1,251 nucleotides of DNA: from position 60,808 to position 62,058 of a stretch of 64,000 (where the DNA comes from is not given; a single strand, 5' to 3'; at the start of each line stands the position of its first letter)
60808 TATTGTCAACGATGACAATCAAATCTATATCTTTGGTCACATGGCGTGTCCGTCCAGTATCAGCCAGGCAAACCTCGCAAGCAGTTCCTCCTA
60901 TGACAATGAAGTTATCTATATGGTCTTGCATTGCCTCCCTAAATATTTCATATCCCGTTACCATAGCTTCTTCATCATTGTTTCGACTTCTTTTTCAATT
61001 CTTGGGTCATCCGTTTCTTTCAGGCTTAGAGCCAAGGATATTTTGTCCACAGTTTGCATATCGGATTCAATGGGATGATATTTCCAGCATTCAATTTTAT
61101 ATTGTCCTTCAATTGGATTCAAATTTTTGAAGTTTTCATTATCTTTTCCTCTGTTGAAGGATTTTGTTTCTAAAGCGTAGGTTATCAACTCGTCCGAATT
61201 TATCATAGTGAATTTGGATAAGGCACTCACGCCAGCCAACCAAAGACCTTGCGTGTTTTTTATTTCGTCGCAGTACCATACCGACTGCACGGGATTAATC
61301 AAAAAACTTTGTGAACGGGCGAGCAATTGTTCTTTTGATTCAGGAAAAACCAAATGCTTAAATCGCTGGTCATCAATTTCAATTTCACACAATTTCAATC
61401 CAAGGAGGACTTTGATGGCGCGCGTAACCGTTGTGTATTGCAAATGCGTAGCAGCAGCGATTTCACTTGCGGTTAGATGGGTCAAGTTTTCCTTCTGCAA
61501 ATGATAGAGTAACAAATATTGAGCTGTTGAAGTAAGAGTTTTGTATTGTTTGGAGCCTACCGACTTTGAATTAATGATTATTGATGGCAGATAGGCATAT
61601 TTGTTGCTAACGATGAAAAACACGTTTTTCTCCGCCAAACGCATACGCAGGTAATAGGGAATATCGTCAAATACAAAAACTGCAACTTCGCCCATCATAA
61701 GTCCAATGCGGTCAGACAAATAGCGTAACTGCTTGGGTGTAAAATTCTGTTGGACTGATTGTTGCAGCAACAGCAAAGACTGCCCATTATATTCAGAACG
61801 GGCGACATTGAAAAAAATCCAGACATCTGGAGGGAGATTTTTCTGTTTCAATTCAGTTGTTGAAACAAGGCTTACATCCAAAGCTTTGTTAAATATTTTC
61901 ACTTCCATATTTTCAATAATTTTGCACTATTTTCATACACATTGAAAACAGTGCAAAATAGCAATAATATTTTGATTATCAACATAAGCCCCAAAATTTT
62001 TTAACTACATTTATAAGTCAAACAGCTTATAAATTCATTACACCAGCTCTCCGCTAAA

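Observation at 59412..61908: Three-gene translationally coupled cassette (wHTH, AbiEii-like NTase, metallophosphoesterase) inserted between hsdS and hsdM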

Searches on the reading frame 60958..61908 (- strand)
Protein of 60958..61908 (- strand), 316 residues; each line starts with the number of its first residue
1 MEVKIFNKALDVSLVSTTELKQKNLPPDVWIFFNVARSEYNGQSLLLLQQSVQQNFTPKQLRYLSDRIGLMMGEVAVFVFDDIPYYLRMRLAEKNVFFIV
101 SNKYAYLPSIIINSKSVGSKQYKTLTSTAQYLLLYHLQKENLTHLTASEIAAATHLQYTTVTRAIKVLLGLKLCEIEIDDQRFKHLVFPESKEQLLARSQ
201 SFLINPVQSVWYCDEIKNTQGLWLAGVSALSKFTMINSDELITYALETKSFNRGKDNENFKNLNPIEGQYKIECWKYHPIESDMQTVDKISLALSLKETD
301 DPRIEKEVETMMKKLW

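Call 3: search_protein_families(library=pfam, proteins=[window:60958-61908:-], max_evalue=0.1)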
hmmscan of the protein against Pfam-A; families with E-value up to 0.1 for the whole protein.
window:60958-61908:- (316 aa): 4 families
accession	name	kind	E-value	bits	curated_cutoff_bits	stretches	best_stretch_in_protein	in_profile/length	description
PF12802.13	MarR_2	-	8.6e-05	23.1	27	1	128-173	5-49/61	MarR family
PF04561.19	RNA_pol_Rpb2_2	-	0.029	14.5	21.7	1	114-180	109-180/190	RNA polymerase Rpb2, domain 2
PF25212.1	HVO_A0114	-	0.076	13.3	27.6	0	123-189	17-80/84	HVO_A0114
PF01047.28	MarR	-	0.083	13.2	24.6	0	129-170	4-43/59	MarR family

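Call 4: search_protein_families(library=padloc, proteins=[window:60958-61908:-], max_evalue=0.1)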
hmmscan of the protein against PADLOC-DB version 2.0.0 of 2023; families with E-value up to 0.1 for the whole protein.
window:60958-61908:- (316 aa): 0 families

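Call 5: search_protein_families(library=ncbifam, proteins=[window:60958-61908:-], max_evalue=0.1)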
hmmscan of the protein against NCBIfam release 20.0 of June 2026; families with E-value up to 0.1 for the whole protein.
window:60958-61908:- (316 aa): 0 families

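Call 16: find_homologous_proteins(query=window:60958-61908:-)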
Query window:60958-61908:- (316 aa): 19 proteins with E <= 0.001 among 1571 candidates.
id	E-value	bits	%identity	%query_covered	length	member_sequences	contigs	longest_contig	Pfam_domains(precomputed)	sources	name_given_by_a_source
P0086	3.3e-204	695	99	100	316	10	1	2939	-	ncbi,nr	ncbi:MAG: MarR family transcriptional regulator [Bacteroidales bacterium]|nr:MarR family transcripti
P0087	7.0e-103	362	53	100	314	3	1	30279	-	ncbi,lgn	-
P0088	9.3e-103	362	53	100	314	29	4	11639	-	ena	-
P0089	8.0e-102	359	54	100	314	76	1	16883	-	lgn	-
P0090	1.6e-100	354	53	100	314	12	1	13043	-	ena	-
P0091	1.8e-100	354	52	100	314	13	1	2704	-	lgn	-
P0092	9.9e-100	352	52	100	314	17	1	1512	PF12802.14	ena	-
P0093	6.5e-99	349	52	100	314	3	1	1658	-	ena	-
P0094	1.7e-98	348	52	100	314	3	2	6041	-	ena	-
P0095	3.9e-98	347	52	100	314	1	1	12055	-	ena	-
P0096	8.3e-97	342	51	100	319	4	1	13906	-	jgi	jgi:hypothetical protein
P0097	2.2e-66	242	41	99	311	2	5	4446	-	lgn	-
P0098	9.1e-48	181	37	93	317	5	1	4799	-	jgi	jgi:DNA-binding MarR family transcriptional regulator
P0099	1.7e-46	177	50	59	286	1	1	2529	PF16822.12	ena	-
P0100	4.0e-45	173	37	86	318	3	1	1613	-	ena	-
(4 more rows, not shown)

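Call 29: predict_structure(alignment_id=A3)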
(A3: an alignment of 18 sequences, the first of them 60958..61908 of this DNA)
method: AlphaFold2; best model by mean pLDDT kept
length: 316 residues; sequences in the alignment: 18
mean_pLDDT: 89.4   pTM: 0.62
mean pLDDT of the five models: 89.4, 88.8, 88.6, 87.8, 87.5
residues with pLDDT >= 90: 203; 70-90: 99; 50-70: 4; < 50: 10
segments of 3 or more residues with pLDDT < 50: 111-120
pLDDT, mean of each block of 10 residues (from residue 1): 85 91 85 92 90 89 89 91 87 89 77 40 89 97 96 93 94 93 90 95 96 93 94 87 95 92 93 96 93 92 91 90
secondary structure, 60 per line:
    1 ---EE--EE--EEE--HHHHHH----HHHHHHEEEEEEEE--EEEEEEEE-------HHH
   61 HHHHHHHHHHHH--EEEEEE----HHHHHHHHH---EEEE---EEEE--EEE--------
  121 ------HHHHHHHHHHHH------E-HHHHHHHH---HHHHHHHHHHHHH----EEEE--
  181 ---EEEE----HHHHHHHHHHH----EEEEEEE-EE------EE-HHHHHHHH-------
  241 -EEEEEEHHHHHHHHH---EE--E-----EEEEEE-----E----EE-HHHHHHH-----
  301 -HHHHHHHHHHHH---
elements in order: E12-14 H17-22 H27-32 E33-40 E43-50 H58-72 E75-80 H85-93 E97-100 E104-107 E110-112 H127-138 H147-154 H158-170 E175-178 E184-187 H192-202 E207-213 H226-233 E242-247 H248-256 E270-275 H289-295 H302-313

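Call 32: fold_search(model_id=the predicted structure, library=pdb)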
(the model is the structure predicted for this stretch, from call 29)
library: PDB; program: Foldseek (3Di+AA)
matches with E <= 10: 1771; with E <= 0.001: 0
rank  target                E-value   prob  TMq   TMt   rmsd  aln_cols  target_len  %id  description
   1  3eco_A                1.7e-03  1.00  0.21  0.45   3.5        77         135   26  Crystal structure of MepR, a transcription regulator of the Staphylococcus aureus multidrug efflux pump MepA (released 2009-02-10)
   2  5fb2_A                2.0e-03  1.00  0.19  0.40   4.2        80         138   28  S. aureus MepR F27L Mutant bound to oligodeoxyribonucleotide (released 2016-12-14)
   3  5ejk_D                2.2e-03  0.44  0.15  0.17  19.8       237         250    8  Crystal structure of the Rous sarcoma virus intasome (released 2016-02-17)
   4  2zsg_B                2.8e-03  0.44  0.12  0.11  16.5       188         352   13  Crystal structure of X-Pro aminopeptidase from Thermotoga maritima MSB8 (released 2008-10-14)
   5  4ld5_A                3.8e-03  1.00  0.20  0.40  11.9       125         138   18  Crystal structure of MepR Q18P mutant from multidrug resistant S. aureus clinical isolate (released 2013-09-11)
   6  5jls                  4.1e-03  1.00  0.19  0.42   4.2        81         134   23  Crystal Structure of Adhesin competence repressor (AdcR) from Streptococcus pyogenes (C-terminally His tagged) (released 2017-05-03)
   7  2eth_A                4.6e-03  1.00  0.20  0.41   3.7        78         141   23  Crystal structure of a marr-like transcriptional regulator (tm0816) from thermotoga maritima at 2.50 A resolution (released 2005-11-08)
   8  5ffx_D                4.6e-03  1.00  0.19  0.41   4.1        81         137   27  S. aureus MepR G34K Mutant (released 2016-12-21)
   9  5ujm_B                4.6e-03  0.89  0.19  0.20  20.8       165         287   13  Structure of the active form of human Origin Recognition Complex and its ATPase motor module (released 2017-02-08)
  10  5ffx_A                4.9e-03  1.00  0.20  0.42   3.9        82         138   27  S. aureus MepR G34K Mutant (released 2016-12-21)
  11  4l9t_B                4.9e-03  1.00  0.18  0.37   4.5        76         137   29  Crystal structure of MepR F27L mutant from multidrug resistant S. aureus clinical isolate (released 2013-09-11)
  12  4l9t_A                4.9e-03  1.00  0.19  0.40   4.1        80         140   28  Crystal structure of MepR F27L mutant from multidrug resistant S. aureus clinical isolate (released 2013-09-11)
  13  1lj9_A                6.2e-03  1.00  0.19  0.38   3.1        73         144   19  The crystal structure of the transcriptional regulator SlyA (released 2003-01-21)
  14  5yhy                  6.2e-03  1.00  0.18  0.36  12.5       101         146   16  Structure of Lactococcus lactis ZitR, C30S mutant (released 2017-12-06)
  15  5jlu                  6.6e-03  1.00  0.20  0.41   5.4        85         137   24  Crystal Structure of Adhesin competence repressor (AdcR) from Streptococcus pyogenes (released 2017-05-03)
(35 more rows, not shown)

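Call 33: search_solved_structures(query=A3, max_evalue=10)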
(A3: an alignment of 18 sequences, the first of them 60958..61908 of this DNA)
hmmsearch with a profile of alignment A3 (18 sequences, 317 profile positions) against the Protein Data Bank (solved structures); distinct sequences matched with E-value up to 10: 13.
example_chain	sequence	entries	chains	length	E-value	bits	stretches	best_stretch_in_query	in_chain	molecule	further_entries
3nrv_A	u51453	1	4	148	0.0093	18.2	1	140-204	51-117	Putative transcriptional regulator (MarR/EmrR family)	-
3tgn_A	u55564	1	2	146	0.014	17.6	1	128-189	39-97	Adc operon repressor AdcR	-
1hsj_A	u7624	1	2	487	0.08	15.1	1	113-184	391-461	FUSION PROTEIN CONSISTING OF STAPHYLOCOCCUS ACCESSORY REGULATOR PROTEIN R AND MALTOSE BIND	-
1lj9_A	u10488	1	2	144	0.1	14.8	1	128-195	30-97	transcriptional regulator SlyA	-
5fb2_A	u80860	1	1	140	0.12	14.6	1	103-197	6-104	MarR family regulatory protein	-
4l9t_A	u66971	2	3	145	0.17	14.1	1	103-197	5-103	MepR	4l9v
4mnu_A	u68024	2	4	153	0.19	13.9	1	136-195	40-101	SlyA-like transcription regulator | MarR family transcriptional regulator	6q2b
5jlu_A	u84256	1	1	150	0.21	13.8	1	133-189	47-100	Adhesin competence repressor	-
4l9j_A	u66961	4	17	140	0.21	13.8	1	103-197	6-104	MepR | MarR family regulatory protein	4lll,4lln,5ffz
4fx0_A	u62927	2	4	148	0.23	13.7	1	143-199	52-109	PROBABLE TRANSCRIPTIONAL REPRESSOR PROTEIN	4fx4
5jls_A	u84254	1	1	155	0.23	13.7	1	133-189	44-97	Adhesin competence repressor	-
7l1i_A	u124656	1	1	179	0.5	12.5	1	136-198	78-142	MarR family multidrug resistance pump transcriptional regulator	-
2oqg_A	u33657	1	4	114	1.5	11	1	143-199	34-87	Possible transcriptional regulator, ArsR family protein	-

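Call 34: search_protein_families(library=pfam, alignment_id=A3, max_evalue=1)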
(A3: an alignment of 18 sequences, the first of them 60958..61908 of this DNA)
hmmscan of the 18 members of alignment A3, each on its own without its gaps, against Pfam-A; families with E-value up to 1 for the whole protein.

A. member 1, window:60958-61908:- (316 aa): 5 families
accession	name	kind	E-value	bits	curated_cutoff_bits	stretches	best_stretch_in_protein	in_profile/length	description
PF12802.13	MarR_2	-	8.6e-05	23.1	27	1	128-173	5-49/61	MarR family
PF04561.19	RNA_pol_Rpb2_2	-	0.029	14.5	21.7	1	114-180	109-180/190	RNA polymerase Rpb2, domain 2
PF25212.1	HVO_A0114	-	0.076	13.3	27.6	1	123-189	17-80/84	HVO_A0114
PF01047.28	MarR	-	0.083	13.2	24.6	1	129-170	4-43/59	MarR family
PF13545.12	HTH_Crp_2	-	0.19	12.1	27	1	129-168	4-46/70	Crp-like helix-turn-helix domain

B. families by the number of members that match (of 18 scanned): 18 families
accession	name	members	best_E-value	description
PF12802.13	MarR_2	12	9.9e-06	MarR family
PF13545.12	HTH_Crp_2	6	0.011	Crp-like helix-turn-helix domain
PF13463.12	HTH_27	6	0.012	Winged helix DNA-binding domain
PF01047.28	MarR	5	0.0075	MarR family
PF01978.25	TrmB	3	0.0063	Sugar-specific transcriptional regulator TrmB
PF25212.1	HVO_A0114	2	0.0076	HVO_A0114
PF08279.18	HTH_11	2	0.018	HTH domain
PF21175.2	RecR_C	2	0.023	RecR, C-terminal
PF09339.16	HTH_IclR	1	0.018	IclR helix-turn-helix domain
PF04561.19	RNA_pol_Rpb2_2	1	0.029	RNA polymerase Rpb2, domain 2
PF08100.18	Dimerisation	1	0.031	O-methyltransferase dimerisation domain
PF14394.12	DUF4423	1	0.035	Domain of unknown function (DUF4423)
PF17772.7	zf-MYST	1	0.07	MYST family zinc finger domain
PF13030.11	DUF3891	1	0.091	Protein of unknown function (DUF3891)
PF21690.3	MJ1010-like_2nd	1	0.1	Uncharacterized ATP-binding protein MJ1010-like, C-terminal domain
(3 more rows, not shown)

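Call 97: search_protein_families(library=phrogs, proteins=[window:60958-61908:-], max_evalue=0.001)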
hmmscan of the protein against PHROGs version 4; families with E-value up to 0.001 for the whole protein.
window:60958-61908:- (316 aa): 0 families

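Call 111: fold_search(model_id=the predicted structure, library=viral)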
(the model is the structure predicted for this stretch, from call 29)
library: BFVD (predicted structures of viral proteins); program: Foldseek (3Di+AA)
matches with E <= 10: 1591; with E <= 0.001: 2
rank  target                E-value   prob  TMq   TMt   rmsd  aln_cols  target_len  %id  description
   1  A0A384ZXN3            1.3e-04  1.00  0.28  0.57   3.2       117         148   18  Uncharacterized protein [Dickeya phage vB_DsoM_JA29]
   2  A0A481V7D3            9.0e-04  0.98  0.20  0.06  14.4       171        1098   16  Plasmid replication protein [Halobacterium phage ChaoS9]
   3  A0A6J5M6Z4            1.1e-03  1.00  0.20  0.55   7.7       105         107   21  MarR-type HTH domain containing protein [uncultured Caudovirales phage]
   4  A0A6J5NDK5            2.0e-03  1.00  0.20  0.40  14.9       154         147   14  HTH_ARSR domain containing protein [uncultured Caudovirales phage]
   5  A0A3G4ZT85            2.1e-03  0.96  0.21  0.28  15.9       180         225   13  Uncharacterized protein [Edafosvirus sp.]
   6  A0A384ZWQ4            2.6e-03  1.00  0.26  0.68   3.3       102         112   22  Uncharacterized protein [Dickeya phage vB_DsoM_JA13]
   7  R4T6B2                3.6e-03  0.90  0.18  0.21   9.9       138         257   14  Uncharacterized protein [Haloarcula hispanica tailed virus 2]
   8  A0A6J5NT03            5.4e-03  1.00  0.20  0.54   3.9        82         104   16  Uncharacterized protein [uncultured Caudovirales phage]
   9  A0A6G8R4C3            6.1e-03  0.99  0.18  0.19  12.4       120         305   18  (no name in the UniProt tables at hand)
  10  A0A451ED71            6.9e-03  1.00  0.19  0.18   3.8        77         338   19  (no name in the UniProt tables at hand)
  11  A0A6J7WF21            7.3e-03  1.00  0.18  0.34   3.8        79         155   16  Uncharacterized protein [uncultured Caudovirales phage]
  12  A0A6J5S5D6            7.8e-03  0.99  0.18  0.18  14.5       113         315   13  Helix-turn-helix domain containing protein [uncultured Caudovirales phage]
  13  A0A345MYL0            9.3e-03  0.98  0.18  0.35  16.6       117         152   17  (no name in the UniProt tables at hand)
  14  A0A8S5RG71            9.9e-03  1.00  0.21  0.54   4.3        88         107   23  Winged helix-turn-helix protein [virus sp. ctE0n6]
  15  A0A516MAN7            9.9e-03  1.00  0.18  0.51   8.2        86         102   17  (no name in the UniProt tables at hand)
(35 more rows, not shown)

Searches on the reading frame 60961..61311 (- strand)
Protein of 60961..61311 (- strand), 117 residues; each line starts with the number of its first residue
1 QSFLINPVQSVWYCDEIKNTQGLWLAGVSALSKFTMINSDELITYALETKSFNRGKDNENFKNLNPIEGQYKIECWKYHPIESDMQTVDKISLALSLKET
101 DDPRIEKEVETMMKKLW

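Call 104: search_solved_structures(query=A8, max_evalue=10)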
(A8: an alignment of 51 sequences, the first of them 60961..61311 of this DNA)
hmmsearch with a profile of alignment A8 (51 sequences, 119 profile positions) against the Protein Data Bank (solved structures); distinct sequences matched with E-value up to 10: 61 (the best 60 are shown).
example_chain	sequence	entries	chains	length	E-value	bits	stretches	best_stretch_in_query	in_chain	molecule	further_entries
4h6i_A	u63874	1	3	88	0.29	14.4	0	25-67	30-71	Fibrinogen-binding protein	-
9dbx_B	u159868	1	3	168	0.33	14.2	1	35-83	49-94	Hemagglutinin HA2 chain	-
5w6g_B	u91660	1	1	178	0.34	14.2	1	35-83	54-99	Hemagglutinin HA2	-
9cu7_B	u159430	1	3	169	0.35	14.2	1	35-83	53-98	Hemagglutinin HA2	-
6cf7_B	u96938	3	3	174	0.35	14.2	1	35-83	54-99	Hemagglutinin | Hemagglutinin HA2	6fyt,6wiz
5ugy_B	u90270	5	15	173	0.36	14.1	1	35-83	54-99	Hemagglutinin HA2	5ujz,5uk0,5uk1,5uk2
7jix_B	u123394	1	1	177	0.36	14.1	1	35-83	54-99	Hemagglutinin HA2 chain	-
3eyj_B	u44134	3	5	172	0.37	14.1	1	41-88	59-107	Hemagglutinin HA2 chain | Hemagglutinin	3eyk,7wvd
4edb_B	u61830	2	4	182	0.38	14.1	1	35-83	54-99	Hemagglutinin | Hemagglutinin HA2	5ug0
6xsk_B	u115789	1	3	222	0.38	14.1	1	35-83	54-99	Hemagglutinin HA2 chain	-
6v44_B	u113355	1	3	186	0.39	14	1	40-85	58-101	Hemagglutinin HA2 chain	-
9mtf_B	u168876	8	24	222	0.41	14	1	35-83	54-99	Hemagglutinin (HA2 polypeptide) from influenza H1N1 A/Solomon Island/3/2006 | Hemagglutinin HA2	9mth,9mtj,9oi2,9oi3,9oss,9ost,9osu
8gv6_B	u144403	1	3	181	0.41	14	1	40-88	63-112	Hemagglutinin H14-HA2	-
4h6h_A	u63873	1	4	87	0.43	13.9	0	25-68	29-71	Fibrinogen-binding protein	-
6nhr_B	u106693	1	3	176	0.43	13.9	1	37-86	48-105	Hemagglutinin HA2 chain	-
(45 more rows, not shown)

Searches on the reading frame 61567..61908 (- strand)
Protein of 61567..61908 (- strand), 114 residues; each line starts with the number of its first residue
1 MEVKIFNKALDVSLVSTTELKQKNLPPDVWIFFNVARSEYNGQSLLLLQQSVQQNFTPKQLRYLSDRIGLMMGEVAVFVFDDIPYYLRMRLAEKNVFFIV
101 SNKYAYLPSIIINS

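Call 105: search_solved_structures(query=A9, max_evalue=10)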
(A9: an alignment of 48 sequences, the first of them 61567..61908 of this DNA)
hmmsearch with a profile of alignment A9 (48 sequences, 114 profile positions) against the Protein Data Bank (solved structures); distinct sequences matched with E-value up to 10: 5.
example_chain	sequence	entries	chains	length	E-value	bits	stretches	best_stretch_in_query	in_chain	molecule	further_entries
1d6t_A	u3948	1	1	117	0.26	14.7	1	5-74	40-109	RIBONUCLEASE P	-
6d1r_A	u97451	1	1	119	0.28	14.6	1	5-74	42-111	Ribonuclease P protein component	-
6ov1_A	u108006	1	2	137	0.29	14.5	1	5-74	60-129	Ribonuclease P protein component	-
5ue1_A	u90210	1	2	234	0.52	13.8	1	4-53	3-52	5'-methylthioadenosine/S-adenosylhomocysteine nucleosidase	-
2wkb_A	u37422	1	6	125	1.2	12.5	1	60-93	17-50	MACROPHAGE MIGRATION INHIBITORY FACTOR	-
